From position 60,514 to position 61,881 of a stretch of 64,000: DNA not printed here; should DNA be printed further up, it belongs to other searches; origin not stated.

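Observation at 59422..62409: Orphan type-IVb-like pilus module: three pilin paralogs plus one platform protein, with no ATPase, secretin or peptidase nearby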

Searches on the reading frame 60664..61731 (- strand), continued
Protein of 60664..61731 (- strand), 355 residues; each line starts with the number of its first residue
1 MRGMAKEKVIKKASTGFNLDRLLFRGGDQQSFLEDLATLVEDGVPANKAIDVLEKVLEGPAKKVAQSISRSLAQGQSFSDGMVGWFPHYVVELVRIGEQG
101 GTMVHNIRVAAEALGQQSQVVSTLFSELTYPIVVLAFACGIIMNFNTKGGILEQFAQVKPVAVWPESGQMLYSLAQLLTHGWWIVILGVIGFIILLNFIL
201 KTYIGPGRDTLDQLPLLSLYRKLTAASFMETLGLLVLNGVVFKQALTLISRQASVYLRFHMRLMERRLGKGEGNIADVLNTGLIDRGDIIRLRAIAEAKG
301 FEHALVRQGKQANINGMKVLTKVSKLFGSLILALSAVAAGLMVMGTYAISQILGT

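Call 26: list_cluster_members(proteins=[P0003, P0005, P0007, P0009, P0001, P0162, P0165, P0163, P0126, P0154])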
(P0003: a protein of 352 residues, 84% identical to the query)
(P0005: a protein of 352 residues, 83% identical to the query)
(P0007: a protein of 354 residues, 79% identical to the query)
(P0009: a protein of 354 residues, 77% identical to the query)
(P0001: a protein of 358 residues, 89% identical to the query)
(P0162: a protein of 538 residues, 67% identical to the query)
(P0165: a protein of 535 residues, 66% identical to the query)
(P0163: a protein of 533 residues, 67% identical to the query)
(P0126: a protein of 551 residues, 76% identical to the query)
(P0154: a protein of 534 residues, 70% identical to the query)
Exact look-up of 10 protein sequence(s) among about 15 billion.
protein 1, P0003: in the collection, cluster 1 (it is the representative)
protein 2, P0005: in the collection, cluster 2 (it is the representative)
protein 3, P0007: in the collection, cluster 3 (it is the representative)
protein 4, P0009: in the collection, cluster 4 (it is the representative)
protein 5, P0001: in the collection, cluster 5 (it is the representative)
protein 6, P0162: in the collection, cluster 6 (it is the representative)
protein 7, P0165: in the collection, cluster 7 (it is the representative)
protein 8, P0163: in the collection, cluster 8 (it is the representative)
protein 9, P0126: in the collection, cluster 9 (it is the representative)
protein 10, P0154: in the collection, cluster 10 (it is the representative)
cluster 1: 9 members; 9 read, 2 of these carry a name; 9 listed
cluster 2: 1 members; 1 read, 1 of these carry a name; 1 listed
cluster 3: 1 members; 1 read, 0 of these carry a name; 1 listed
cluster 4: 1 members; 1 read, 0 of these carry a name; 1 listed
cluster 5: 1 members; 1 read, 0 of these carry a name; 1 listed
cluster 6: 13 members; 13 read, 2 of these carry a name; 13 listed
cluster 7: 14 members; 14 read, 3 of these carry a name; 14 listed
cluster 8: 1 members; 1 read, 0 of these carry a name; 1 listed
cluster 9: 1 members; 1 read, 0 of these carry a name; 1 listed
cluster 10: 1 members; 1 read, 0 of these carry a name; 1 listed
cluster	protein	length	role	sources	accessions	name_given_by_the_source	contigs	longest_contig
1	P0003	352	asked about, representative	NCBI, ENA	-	-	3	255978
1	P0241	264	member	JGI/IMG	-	type II secretory pathway component PulF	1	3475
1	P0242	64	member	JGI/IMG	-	hypothetical protein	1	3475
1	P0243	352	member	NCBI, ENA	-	-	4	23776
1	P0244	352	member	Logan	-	-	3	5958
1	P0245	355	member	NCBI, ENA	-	-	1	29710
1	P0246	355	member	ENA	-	-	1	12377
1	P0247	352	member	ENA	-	-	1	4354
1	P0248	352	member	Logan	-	-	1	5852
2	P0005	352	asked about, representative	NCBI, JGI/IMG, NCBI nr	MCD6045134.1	MAG: tcpE [Gammaproteobacteria bacterium] | type II secretory pathway component PulF | tcpE [Gammaproteobacteria bacterium]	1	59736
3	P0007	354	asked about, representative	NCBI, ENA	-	-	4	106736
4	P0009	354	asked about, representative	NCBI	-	-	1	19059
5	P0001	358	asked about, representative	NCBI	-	-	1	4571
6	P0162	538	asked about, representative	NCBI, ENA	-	-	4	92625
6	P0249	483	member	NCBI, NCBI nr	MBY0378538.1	MAG: Flp pilus assembly complex ATPase component TadA, partial [Gammaproteobacteria ... | Flp pilus assembly complex ATPase component TadA [Gammaproteobacteria bacterium]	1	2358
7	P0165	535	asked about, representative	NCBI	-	-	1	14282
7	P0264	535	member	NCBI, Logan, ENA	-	-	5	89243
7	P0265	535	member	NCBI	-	-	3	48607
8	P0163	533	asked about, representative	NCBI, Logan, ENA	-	-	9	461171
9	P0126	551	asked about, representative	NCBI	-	-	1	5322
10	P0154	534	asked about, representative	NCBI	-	-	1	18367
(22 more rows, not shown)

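Call 27: find_encoding_contigs(protein=P0162, flank=10000, max_places=4)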
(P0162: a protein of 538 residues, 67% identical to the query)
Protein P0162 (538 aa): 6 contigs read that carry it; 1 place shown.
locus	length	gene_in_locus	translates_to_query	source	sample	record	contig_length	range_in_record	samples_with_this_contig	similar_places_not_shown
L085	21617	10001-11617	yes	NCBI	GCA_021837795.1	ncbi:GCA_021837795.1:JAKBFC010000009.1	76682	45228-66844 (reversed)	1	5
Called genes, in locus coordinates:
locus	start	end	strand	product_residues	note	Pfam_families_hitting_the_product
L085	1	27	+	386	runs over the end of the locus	PF00364:Biotin_lipoyl, PF25997:BSH_YhbJ (faint), PF02817:E3_binding, PF00198:2-oxoacid_dh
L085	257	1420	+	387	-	PF01071:GARS_A (weak), PF08442:ATP-grasp_2, PF13549:ATP-grasp_5, PF24948:Citrate_synth_N, PF00549:Ligase_CoA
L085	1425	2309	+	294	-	PF02629:CoA_binding, PF13607:Succ_CoA_lig, PF00549:Ligase_CoA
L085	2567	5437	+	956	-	PF12796:Ank_2 (faint)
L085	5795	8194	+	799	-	PF12796:Ank_2 (faint)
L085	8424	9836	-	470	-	PF00875:DNA_photolyase, PF03441:FAD_binding_7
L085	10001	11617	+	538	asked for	PF00437:T2SSE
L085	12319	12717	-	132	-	PF07963:N_methyl, PF16732:ComP_DUS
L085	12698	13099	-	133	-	PF23914:TPR_CcmH_CycH (weak)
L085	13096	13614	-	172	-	PF03918:CcmH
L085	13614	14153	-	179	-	PF00578:AhpC-TSA, PF08534:Redoxin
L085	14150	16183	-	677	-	PF01578:Cytochrom_C_asm, PF16327:CcmF_C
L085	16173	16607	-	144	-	PF03100:CcmE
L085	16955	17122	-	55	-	PF04995:CcmD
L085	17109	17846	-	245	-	PF01578:Cytochrom_C_asm, PF27518:CcmC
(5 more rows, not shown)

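Call 28: find_encoding_contigs(protein=P0264, flank=10000, max_places=4)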
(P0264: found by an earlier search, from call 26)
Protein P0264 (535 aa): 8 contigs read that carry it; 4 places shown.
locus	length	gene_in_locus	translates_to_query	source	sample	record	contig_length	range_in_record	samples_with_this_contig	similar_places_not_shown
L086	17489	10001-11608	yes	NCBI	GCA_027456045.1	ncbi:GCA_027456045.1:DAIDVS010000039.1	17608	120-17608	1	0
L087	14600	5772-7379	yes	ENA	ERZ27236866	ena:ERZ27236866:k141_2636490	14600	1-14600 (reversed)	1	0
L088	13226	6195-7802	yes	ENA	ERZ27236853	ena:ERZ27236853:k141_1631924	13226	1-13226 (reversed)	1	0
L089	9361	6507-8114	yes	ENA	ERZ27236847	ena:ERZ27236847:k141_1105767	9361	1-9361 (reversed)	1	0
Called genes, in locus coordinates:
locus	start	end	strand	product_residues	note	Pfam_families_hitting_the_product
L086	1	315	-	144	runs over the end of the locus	?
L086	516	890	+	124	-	PF01127:Sdh_cyt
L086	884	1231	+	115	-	PF01127:Sdh_cyt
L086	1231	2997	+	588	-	PF00890:FAD_binding_2, PF03486:HI0933_like (faint), PF07992:Pyr_redox_2 (faint), PF02910:Succ_DH_flav_C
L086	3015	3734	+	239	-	PF13085:Fer2_3, PF13237:Fer4_10, PF13183:Fer4_8, PF13534:Fer4_17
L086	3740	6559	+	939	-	PF16078:2-oxogl_dehyd_N, PF00676:E1_dh, PF02779:Transket_pyr, PF16870:OxoGdeHyase_C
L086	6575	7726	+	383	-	PF00364:Biotin_lipoyl, PF25997:BSH_YhbJ (faint), PF02817:E3_binding, PF00198:2-oxoacid_dh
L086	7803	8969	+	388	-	PF01071:GARS_A (faint), PF08442:ATP-grasp_2, PF13549:ATP-grasp_5, PF24948:Citrate_synth_N, PF00549:Ligase_CoA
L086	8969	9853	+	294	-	PF02629:CoA_binding, PF13607:Succ_CoA_lig, PF00549:Ligase_CoA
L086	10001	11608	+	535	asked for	PF00437:T2SSE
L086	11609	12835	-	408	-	PF07690:MFS_1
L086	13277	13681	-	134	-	PF07963:N_methyl, PF16732:ComP_DUS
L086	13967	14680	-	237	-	-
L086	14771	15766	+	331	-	PF04381:RdgC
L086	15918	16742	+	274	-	PF12697:Abhydrolase_6, PF00561:Abhydrolase_1, PF12146:Hydrolase_4, PF03096:Ndr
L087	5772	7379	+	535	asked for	PF00437:T2SSE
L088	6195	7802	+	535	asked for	PF00437:T2SSE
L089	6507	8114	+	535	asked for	PF00437:T2SSE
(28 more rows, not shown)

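Call 32: find_encoding_contigs(protein=window:60664-61731:-, flank=10000, max_places=10)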
Protein window:60664-61731:- (355 aa): 9 contigs read that carry it; 3 places shown.
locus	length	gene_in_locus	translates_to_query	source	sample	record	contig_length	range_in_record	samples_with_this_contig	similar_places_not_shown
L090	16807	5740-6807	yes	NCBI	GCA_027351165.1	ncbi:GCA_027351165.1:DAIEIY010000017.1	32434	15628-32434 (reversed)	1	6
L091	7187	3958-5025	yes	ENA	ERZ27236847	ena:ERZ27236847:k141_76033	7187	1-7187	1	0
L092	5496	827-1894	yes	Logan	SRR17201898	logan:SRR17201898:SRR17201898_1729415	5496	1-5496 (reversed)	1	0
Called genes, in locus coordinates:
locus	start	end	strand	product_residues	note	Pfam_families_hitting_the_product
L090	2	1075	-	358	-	?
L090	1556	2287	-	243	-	PF01553:Acyltransferase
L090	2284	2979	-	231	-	PF05036:SPOR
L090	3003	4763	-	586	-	PF03485:Arg_tRNA_synt_N, PF00750:tRNA-synt_1d, PF05746:DALR_1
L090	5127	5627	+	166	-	-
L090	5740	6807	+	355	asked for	PF00482:T2SSF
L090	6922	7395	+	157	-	-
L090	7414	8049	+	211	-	-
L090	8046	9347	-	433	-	PF13173:AAA_14, PF13635:DUF4143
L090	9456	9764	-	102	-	PF04358:DsrC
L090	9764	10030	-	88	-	PF04077:DsrH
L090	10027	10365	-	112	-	PF02635:DsrE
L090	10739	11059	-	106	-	PF02635:DsrE (weak)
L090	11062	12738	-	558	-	PF02463:SMC_N (faint), PF00005:ABC_tran, PF13555:AAA_29 (faint), PF13304:AAA_21 (weak), PF12848:ABC_tran_Xtn, PF00005:ABC_tran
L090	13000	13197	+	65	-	PF01679:Pmp3 (weak)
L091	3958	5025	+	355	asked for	PF00482:T2SSF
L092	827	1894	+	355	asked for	PF00482:T2SSF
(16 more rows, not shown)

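Call 33: find_encoding_contigs(protein=P0264, flank=3000, max_places=10)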
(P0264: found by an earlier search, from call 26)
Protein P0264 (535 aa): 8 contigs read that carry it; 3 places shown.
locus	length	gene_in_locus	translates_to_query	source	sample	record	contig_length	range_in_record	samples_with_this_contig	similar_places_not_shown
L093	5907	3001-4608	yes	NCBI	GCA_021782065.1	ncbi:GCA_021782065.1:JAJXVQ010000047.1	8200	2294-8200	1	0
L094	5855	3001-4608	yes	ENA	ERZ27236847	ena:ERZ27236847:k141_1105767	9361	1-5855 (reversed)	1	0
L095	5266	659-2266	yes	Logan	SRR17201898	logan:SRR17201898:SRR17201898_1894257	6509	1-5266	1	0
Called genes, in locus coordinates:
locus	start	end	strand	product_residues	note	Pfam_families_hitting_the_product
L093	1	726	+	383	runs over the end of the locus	PF00364:Biotin_lipoyl, PF25997:BSH_YhbJ (faint), PF02817:E3_binding, PF00198:2-oxoacid_dh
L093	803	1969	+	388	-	PF01071:GARS_A (faint), PF08442:ATP-grasp_2, PF13549:ATP-grasp_5, PF24948:Citrate_synth_N, PF00549:Ligase_CoA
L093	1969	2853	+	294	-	PF02629:CoA_binding, PF13607:Succ_CoA_lig, PF00549:Ligase_CoA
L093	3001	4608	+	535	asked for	PF00437:T2SSE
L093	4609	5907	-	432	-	?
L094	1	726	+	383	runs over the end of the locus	PF00364:Biotin_lipoyl, PF25997:BSH_YhbJ (faint), PF02817:E3_binding, PF00198:2-oxoacid_dh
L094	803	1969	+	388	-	PF01071:GARS_A (faint), PF08442:ATP-grasp_2, PF13549:ATP-grasp_5, PF24948:Citrate_synth_N, PF00549:Ligase_CoA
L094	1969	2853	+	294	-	PF02629:CoA_binding, PF13607:Succ_CoA_lig, PF00549:Ligase_CoA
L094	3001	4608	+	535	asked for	PF00437:T2SSE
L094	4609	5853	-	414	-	?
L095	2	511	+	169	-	?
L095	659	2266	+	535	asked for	PF00437:T2SSE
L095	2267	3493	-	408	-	PF07690:MFS_1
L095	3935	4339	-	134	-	PF07963:N_methyl, PF16732:ComP_DUS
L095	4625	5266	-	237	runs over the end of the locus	-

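Call 41: search_protein_families(library=ncbifam, proteins=[P0264, L002:8197-9891:+, L002:18714-20354:+, L002:18148-18717:+, L002:11113-11634:+, L002:13734-14507:+, L002:14504-15661:+, L002:15643-17019:+, L002:17001-17996:+], max_evalue=0.001)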
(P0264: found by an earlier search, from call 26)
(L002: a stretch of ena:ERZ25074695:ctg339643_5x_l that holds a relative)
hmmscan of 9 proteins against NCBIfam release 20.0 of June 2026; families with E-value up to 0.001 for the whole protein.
P0264 (535 aa): 19 families
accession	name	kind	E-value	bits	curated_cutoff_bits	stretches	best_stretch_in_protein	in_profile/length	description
TIGR02533.1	type_II_gspE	equivalog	3.2e-77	260.2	630.25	1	118-494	113-476/486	type II secretion system ATPase GspE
TIGR02538.1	type_IV_pilB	equivalog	3.1e-73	247.3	675.65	1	101-494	168-552/564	type IV-A pilus assembly ATPase PilB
NF007755.0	PRK10436.1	equivalog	5.2e-67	226.5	617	1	101-495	72-450/465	type II secretion system protein GspE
NF053534.1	T4PilAsmATPsTfpB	equivalog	2.2e-65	221.2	850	1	121-493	208-571/584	type IV pilus assembly ATPase TfpB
NF041000.1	ATPase_ComGA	equivalog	1.9e-53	181.2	300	1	120-392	2-266/267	competence type IV pilus ATPase ComGA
TIGR01420.1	pilT_fam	subfamily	3.2e-43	148.3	319.1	1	118-391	2-268/343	PilT/PilU family type 4a pilus ATPase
TIGR02525.1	plasmid_TraJ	equivalog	1.7e-21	76.6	368.3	1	227-369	127-272/372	plasmid transfer ATPase TraJ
NF058587.1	archaellum_moto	equivalog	1.1e-20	73.9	550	1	255-375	277-402/527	archaellum flagellar ATPase motor FlaI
TIGR02788.1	VirB11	equivalog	6.4e-19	68.1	249.95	1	204-373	97-269/308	P-type DNA transfer ATPase VirB11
TIGR02524.1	dot_icm_DotB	equivalog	1.9e-17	63.5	463.3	1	245-367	126-257/358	Dot/Icm type IV secretion system ATPase DotB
TIGR03819.1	heli_sec_ATPase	hypoth_equivalog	5.1e-17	62.1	373.15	1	208-372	134-303/340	TadA family conjugal transfer-associated ATPase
TIGR02782.1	TrbB_P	equivalog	5.3e-16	58.8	304.55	1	240-381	124-266/303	P-type conjugative transfer ATPase TrbB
NF053672.1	bindosome_BasE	exception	2.9e-13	49.4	1000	1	256-369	273-391/512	bindosome assembly system ATPase subunit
NF010407.0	PRK13833.1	subfamily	3.8e-13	49.5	499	1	237-369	129-262/323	conjugal transfer protein TrbB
NF010425.0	PRK13851.1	equivalog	5.7e-13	48.4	461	1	247-358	156-272/344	type IV secretion system protein VirB11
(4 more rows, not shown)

L002:8197-9891:+ (564 aa): 20 families
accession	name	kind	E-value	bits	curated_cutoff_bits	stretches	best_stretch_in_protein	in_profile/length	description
TIGR02538.1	type_IV_pilB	equivalog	2.6e-76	257.4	675.65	1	137-514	185-552/564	type IV-A pilus assembly ATPase PilB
TIGR02533.1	type_II_gspE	equivalog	2.3e-73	247.5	630.25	1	137-514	113-476/486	type II secretion system ATPase GspE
NF007755.0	PRK10436.1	equivalog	1.6e-65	221.6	617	1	118-515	70-450/465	type II secretion system protein GspE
NF053534.1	T4PilAsmATPsTfpB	equivalog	8.1e-63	212.7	850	1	143-485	211-542/584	type IV pilus assembly ATPase TfpB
NF041000.1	ATPase_ComGA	equivalog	4.9e-55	186.4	300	1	140-413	3-267/267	competence type IV pilus ATPase ComGA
TIGR01420.1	pilT_fam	subfamily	3.2e-43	148.3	319.1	1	138-413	3-270/343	PilT/PilU family type 4a pilus ATPase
TIGR02525.1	plasmid_TraJ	equivalog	1.5e-23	83.4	368.3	1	267-392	143-275/372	plasmid transfer ATPase TraJ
NF058587.1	archaellum_moto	equivalog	9e-23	80.8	550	1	275-390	277-397/527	archaellum flagellar ATPase motor FlaI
TIGR02524.1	dot_icm_DotB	equivalog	4.7e-19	68.8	463.3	1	265-414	126-288/358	Dot/Icm type IV secretion system ATPase DotB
TIGR02788.1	VirB11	equivalog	5e-18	65.2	249.95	1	265-390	137-266/308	P-type DNA transfer ATPase VirB11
TIGR03819.1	heli_sec_ATPase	hypoth_equivalog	2.5e-15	56.5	373.15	1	220-391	125-302/340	TadA family conjugal transfer-associated ATPase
NF010425.0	PRK13851.1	equivalog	1.5e-14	53.6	461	1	271-379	160-273/344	type IV secretion system protein VirB11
TIGR02782.1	TrbB_P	equivalog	2.5e-14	53.3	304.55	1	260-388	124-254/303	P-type conjugative transfer ATPase TrbB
NF053672.1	bindosome_BasE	exception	4.1e-14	52.2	1000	1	276-389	273-391/512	bindosome assembly system ATPase subunit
NF010407.0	PRK13833.1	subfamily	2.8e-12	46.7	499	1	257-388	129-261/323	conjugal transfer protein TrbB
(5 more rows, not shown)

L002:18714-20354:+ (546 aa): 8 families
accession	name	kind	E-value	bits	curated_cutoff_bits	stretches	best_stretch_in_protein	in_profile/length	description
TIGR02520.1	pilus_B_mal_scr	equivalog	1.2e-61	208.9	287.65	1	124-535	120-513/513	PilN family type IVB pilus formation outer membrane protein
TIGR02519.1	pilus_MshL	equivalog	2e-32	112.4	250.2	1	247-535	3-289/290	pilus (MSHA type) biogenesis protein MshL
TIGR02517.1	type_II_gspD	equivalog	6.9e-13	47.9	351.35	1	191-542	279-596/600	type II secretion system secretin GspD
TIGR02516.1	type_III_yscC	equivalog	2.1e-12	46.4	238.45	1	241-509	197-430/463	type III secretion system outer membrane ring subunit SctC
TIGR02515.1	IV_pilus_PilQ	subfamily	2.4e-10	40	284.35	1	233-431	125-340/428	type IV pilus secretin PilQ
NF010083.0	PRK13568.1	equivalog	3.8e-10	39.1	554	1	225-374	134-280/419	DNA uptake porin HofQ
NF011873.0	PRK15346.1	equivalog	3.7e-08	32.5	524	1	251-373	244-356/499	EscC/YscC/HrcC family type III secretion system outer membrane ring protein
NF042912.1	Amuc_1098_fam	equivalog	8.5e-08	30.7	750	1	238-340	420-520/805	Amuc_1098 family type IV pilus outer membrane protein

L002:18148-18717:+ (189 aa): 0 families

L002:11113-11634:+ (173 aa): 2 families
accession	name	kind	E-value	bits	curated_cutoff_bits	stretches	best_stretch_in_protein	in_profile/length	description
NF040999.1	pilin_ComGC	equivalog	0.00041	20.5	75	1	13-81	1-69/84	competence type IV pilus major pilin ComGC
NF007862.0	PRK10574.1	equivalog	0.00065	19.8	138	1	11-42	2-33/145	prepilin peptidase-dependent pilin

L002:13734-14507:+ (257 aa): 3 families
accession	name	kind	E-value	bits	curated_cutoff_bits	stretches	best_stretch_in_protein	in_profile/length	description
NF007800.0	PRK10506.1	equivalog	8.9e-05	22.4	158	1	4-53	4-54/163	prepilin peptidase-dependent protein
NF041013.1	T4P_ComGE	equivalog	0.00043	20.3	49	1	10-52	5-47/83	competence type IV pilus minor pilin ComGE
TIGR02532.1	IV_pilin_GFxxxE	domain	0.00047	19.9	16.3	1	9-26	2-19/24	prepilin-type N-terminal cleavage/methylation domain-containing protein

L002:14504-15661:+ (385 aa): 4 families
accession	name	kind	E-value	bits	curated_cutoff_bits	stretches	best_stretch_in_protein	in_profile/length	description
TIGR02532.1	IV_pilin_GFxxxE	domain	7.3e-06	25.6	16.3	1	14-35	2-23/24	prepilin-type N-terminal cleavage/methylation domain-containing protein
TIGR01708.2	typeII_sec_gspH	equivalog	2.1e-05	24.6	80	1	13-63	1-51/169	type II secretion system minor pseudopilin GspH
NF007800.0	PRK10506.1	equivalog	0.00011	22.1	158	1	11-63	6-58/163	prepilin peptidase-dependent protein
TIGR01710.1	typeII_sec_gspG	equivalog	0.00077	19.5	88.85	0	14-76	1-63/134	type II secretion system major pseudopilin GspG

L002:15643-17019:+ (458 aa): 3 families
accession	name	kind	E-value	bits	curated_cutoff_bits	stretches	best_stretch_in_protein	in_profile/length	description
TIGR01708.2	typeII_sec_gspH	equivalog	1.7e-06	28.1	80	1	11-63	1-53/169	type II secretion system minor pseudopilin GspH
TIGR02532.1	IV_pilin_GFxxxE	domain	6.9e-05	22.5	16.3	1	11-32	1-22/24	prepilin-type N-terminal cleavage/methylation domain-containing protein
NF041013.1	T4P_ComGE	equivalog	0.0008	19.5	49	1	11-58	3-50/83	competence type IV pilus minor pilin ComGE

L002:17001-17996:+ (331 aa): 2 families
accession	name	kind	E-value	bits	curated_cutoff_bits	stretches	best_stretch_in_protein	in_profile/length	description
TIGR01710.1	typeII_sec_gspG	equivalog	8.1e-06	25.9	88.85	1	21-81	2-62/134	type II secretion system major pseudopilin GspG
NF041013.1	T4P_ComGE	equivalog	1.7e-05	24.8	49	1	17-72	1-56/83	competence type IV pilus minor pilin ComGE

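Call 42: search_solved_structures(query=window:60664-61731:-, max_evalue=0.01)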
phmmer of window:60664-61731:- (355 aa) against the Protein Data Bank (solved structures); distinct sequences matched with E-value up to 0.01: 1.
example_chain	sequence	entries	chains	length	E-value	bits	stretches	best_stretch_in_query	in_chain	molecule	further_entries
3jc8_Ca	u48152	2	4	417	2.9e-15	59.7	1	26-253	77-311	Type 4 fimbrial assembly protein PilC | PilC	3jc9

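Call 43: search_solved_structures(query=P0264, max_evalue=1e-10)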
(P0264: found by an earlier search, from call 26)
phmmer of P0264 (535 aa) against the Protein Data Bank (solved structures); distinct sequences matched with E-value up to 1e-10: 27.
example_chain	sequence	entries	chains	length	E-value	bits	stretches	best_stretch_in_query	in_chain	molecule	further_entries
1p9r_A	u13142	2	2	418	1.1e-57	199.1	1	115-495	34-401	General secretion pathway protein E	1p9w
4ksr_A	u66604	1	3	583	2.1e-57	198.1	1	115-497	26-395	Type II secretion system protein E, Hemolysin-coregulated protein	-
4kss_A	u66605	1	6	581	2.4e-57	198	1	115-496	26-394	Type II secretion system protein E, hemolysin-coregulated protein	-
4pht_A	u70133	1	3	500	1.7e-56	195.2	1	110-475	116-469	General secretory pathway protein E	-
5oiu_A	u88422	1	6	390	3.9e-51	177.5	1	112-494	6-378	Type IV pilus assembly protein PilF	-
5it5_F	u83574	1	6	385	8.1e-51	176.4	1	113-494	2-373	ATP binding motif-containing protein PilF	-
6ejf_A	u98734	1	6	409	8.9e-51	176.3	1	113-494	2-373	Type IV pilus assembly protein PilF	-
6f8l_G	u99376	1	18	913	1.1e-50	176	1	103-494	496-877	Type IV pilus assembly protein PilF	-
6olj_C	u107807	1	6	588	1.6e-45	159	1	110-495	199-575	Type IV pilus biogenesis ATPase PilB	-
5zfr_A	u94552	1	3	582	2.3e-45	158.4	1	91-495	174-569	Type IV pilus biogenesis ATPase PilB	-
5tsg_B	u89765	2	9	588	4.1e-45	157.6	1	110-495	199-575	Type IV pilus biogenesis ATPase PilB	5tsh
3jc8_Ba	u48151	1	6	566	3e-44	154.8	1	115-452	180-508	Type IV-A pilus assembly ATPase PilB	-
8dze_A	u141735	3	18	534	6.4e-40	140.5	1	85-516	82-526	BfpD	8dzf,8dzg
3jvu_A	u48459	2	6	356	3.3e-29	105.1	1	199-370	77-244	Twitching mobility protein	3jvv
2ewv_A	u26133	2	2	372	1.3e-27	99.9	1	202-372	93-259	twitching motility protein PilT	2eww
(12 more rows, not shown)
